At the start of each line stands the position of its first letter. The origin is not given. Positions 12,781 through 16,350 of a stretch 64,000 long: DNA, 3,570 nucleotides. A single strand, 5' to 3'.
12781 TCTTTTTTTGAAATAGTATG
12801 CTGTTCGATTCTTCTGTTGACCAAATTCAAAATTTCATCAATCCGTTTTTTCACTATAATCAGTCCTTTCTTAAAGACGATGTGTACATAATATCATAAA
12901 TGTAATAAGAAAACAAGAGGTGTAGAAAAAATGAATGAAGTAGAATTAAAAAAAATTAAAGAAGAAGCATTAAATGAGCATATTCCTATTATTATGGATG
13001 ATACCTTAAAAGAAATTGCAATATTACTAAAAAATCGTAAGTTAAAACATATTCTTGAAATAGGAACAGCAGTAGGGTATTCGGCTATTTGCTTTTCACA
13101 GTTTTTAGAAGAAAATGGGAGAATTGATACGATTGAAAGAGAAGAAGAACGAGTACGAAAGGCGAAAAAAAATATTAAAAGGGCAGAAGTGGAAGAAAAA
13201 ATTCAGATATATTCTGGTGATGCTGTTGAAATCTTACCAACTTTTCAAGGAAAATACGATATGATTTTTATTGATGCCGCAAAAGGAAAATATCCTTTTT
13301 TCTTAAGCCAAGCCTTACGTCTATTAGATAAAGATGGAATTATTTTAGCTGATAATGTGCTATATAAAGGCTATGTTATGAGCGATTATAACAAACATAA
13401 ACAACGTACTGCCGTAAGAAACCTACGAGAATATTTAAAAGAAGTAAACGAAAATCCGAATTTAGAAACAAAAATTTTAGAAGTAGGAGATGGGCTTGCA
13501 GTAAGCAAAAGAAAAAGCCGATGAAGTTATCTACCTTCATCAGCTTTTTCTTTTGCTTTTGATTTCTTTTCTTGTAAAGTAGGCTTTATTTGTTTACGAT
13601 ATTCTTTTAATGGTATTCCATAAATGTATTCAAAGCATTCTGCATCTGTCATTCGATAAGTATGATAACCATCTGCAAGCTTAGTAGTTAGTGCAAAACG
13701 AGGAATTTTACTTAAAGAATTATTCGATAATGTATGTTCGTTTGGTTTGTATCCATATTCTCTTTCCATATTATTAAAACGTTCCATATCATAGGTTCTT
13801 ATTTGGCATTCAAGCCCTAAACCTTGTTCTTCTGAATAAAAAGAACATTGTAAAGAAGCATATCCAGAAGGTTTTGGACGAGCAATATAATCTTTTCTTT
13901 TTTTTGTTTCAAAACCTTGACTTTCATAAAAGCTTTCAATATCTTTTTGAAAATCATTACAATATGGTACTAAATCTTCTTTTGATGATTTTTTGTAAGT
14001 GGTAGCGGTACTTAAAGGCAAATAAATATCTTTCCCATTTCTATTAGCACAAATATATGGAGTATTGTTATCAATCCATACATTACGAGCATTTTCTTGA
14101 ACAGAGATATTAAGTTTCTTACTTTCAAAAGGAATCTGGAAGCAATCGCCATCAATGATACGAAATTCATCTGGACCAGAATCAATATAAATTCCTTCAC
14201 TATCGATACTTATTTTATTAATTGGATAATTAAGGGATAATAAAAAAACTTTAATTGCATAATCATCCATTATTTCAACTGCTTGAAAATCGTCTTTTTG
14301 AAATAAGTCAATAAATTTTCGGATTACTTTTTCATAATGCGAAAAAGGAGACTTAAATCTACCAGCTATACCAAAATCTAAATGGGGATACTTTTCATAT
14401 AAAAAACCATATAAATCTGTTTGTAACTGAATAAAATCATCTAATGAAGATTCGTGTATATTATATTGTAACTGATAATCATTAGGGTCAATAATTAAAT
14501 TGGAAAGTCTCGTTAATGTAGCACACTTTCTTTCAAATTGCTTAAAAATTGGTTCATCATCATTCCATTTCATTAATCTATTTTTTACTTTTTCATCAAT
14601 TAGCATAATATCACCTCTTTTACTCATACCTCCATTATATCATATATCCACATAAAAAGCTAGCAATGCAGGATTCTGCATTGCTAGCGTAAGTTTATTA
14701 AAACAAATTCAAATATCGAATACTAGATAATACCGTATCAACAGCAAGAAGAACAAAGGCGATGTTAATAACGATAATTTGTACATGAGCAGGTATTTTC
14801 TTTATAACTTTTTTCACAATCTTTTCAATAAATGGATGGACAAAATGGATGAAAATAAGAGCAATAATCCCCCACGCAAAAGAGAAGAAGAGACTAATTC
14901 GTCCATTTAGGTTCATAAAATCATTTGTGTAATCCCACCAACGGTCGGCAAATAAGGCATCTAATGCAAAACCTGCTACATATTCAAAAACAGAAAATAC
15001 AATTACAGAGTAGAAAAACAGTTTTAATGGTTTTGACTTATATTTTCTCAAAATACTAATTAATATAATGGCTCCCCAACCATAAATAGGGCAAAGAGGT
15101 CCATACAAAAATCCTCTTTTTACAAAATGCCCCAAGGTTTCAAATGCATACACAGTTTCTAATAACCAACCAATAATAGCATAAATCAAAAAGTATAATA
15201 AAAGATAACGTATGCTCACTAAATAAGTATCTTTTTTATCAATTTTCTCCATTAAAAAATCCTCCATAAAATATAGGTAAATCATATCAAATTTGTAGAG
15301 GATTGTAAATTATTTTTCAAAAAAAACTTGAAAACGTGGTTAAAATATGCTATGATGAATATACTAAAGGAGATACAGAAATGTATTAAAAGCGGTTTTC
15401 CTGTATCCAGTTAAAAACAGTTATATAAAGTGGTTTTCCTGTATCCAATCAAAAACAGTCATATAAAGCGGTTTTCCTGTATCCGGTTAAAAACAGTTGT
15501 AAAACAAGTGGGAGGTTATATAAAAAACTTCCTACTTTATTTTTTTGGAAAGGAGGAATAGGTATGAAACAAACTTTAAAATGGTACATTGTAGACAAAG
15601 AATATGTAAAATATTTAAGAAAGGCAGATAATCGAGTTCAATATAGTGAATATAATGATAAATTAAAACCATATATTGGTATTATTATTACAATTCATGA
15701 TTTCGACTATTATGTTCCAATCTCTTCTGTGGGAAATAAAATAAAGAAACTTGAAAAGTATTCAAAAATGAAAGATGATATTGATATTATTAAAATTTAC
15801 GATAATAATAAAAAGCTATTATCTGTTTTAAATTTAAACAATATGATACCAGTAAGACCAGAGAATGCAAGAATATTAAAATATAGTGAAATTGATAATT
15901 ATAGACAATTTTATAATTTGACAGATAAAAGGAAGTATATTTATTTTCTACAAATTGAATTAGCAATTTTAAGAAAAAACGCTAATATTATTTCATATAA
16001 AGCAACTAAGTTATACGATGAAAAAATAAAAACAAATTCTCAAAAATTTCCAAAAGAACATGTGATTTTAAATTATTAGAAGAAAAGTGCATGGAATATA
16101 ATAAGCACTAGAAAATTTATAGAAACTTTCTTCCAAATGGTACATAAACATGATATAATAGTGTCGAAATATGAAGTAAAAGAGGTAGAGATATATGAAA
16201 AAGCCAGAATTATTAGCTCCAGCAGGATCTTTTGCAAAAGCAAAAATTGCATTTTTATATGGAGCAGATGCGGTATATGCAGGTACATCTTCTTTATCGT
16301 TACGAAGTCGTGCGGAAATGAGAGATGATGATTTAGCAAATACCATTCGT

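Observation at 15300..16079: Type III toxin-antitoxin locus 1: 3 x 38-39-nt tandem repeats + terminator + ToxN/AbiQ-like ORF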

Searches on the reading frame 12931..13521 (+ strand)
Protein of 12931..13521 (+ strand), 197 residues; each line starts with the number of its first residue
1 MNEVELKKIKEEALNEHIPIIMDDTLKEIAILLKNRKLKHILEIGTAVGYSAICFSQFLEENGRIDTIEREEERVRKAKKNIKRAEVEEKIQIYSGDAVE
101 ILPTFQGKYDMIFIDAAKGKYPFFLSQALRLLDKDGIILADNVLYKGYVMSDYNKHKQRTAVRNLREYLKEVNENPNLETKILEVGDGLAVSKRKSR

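Call 49: search_protein_families(library=padloc, proteins=[window:12931-13521:+], max_evalue=0.01)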
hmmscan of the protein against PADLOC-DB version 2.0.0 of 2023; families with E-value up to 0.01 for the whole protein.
window:12931-13521:+ (197 aa): 1 family
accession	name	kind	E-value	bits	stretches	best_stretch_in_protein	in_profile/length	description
PDLC04134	mad2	-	9.6e-20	68.9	1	21-144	275-398/492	mads_2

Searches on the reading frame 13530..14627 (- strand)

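Call 49: search_protein_families(library=padloc, proteins=[window:13530-14627:-], max_evalue=0.01)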
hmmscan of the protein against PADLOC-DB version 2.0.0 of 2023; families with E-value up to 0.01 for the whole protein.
window:13530-14627:- (366 aa): 1 family
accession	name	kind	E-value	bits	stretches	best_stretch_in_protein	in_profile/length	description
PDLC04999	PDC-S33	-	1.2e-05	22.9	1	236-278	120-168/349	-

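Call 50: search_protein_families(library=pfam, proteins=[window:13530-14627:-], max_evalue=0.01)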
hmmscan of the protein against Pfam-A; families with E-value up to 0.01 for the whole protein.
window:13530-14627:- (366 aa): 1 family
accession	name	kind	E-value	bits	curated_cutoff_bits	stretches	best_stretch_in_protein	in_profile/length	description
PF04607.23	RelA_SpoT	-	6.2e-12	46.2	27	1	224-297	37-112/113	Region found in RelA / SpoT proteins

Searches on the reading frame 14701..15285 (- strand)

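Call 49: search_protein_families(library=padloc, proteins=[window:14701-15285:-], max_evalue=0.01)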
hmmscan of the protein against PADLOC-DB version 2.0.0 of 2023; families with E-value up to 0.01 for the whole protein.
window:14701-15285:- (195 aa): 0 families

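Call 50: search_protein_families(library=pfam, proteins=[window:14701-15285:-], max_evalue=0.01)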
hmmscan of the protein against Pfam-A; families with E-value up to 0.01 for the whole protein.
window:14701-15285:- (195 aa): 1 family
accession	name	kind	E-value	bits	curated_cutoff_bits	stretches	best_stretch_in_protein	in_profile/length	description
PF06541.16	ABC_trans_CmpB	-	1.1e-46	159.1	25.9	1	30-187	1-150/151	Putative ABC-transporter type IV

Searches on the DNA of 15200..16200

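Call 6: search_rna_families(source=window, start=15200, end=16200, threshold=evalue, max_evalue=10, show_alignments=3)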
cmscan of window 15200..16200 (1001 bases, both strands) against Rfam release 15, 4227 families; matches with E-value up to 10: 3.
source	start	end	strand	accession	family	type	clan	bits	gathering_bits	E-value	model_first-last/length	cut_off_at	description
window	15357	15440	-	RF00238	ctRNA_pND324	Gene; antisense;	-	23.7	45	0.77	1-86/86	no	ctRNA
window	16058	16130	+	RF00526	snoMe28S-U3344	Gene; snRNA; snoRNA; CD-box;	-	19.5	50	2.2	1-83/83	no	Small nucleolar RNA Me28S-U3344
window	15347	15386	+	RF00221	SNORD43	Gene; snRNA; snoRNA; CD-box;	CL00059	16.7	45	2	1-64/64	no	Small nucleolar RNA SNORD43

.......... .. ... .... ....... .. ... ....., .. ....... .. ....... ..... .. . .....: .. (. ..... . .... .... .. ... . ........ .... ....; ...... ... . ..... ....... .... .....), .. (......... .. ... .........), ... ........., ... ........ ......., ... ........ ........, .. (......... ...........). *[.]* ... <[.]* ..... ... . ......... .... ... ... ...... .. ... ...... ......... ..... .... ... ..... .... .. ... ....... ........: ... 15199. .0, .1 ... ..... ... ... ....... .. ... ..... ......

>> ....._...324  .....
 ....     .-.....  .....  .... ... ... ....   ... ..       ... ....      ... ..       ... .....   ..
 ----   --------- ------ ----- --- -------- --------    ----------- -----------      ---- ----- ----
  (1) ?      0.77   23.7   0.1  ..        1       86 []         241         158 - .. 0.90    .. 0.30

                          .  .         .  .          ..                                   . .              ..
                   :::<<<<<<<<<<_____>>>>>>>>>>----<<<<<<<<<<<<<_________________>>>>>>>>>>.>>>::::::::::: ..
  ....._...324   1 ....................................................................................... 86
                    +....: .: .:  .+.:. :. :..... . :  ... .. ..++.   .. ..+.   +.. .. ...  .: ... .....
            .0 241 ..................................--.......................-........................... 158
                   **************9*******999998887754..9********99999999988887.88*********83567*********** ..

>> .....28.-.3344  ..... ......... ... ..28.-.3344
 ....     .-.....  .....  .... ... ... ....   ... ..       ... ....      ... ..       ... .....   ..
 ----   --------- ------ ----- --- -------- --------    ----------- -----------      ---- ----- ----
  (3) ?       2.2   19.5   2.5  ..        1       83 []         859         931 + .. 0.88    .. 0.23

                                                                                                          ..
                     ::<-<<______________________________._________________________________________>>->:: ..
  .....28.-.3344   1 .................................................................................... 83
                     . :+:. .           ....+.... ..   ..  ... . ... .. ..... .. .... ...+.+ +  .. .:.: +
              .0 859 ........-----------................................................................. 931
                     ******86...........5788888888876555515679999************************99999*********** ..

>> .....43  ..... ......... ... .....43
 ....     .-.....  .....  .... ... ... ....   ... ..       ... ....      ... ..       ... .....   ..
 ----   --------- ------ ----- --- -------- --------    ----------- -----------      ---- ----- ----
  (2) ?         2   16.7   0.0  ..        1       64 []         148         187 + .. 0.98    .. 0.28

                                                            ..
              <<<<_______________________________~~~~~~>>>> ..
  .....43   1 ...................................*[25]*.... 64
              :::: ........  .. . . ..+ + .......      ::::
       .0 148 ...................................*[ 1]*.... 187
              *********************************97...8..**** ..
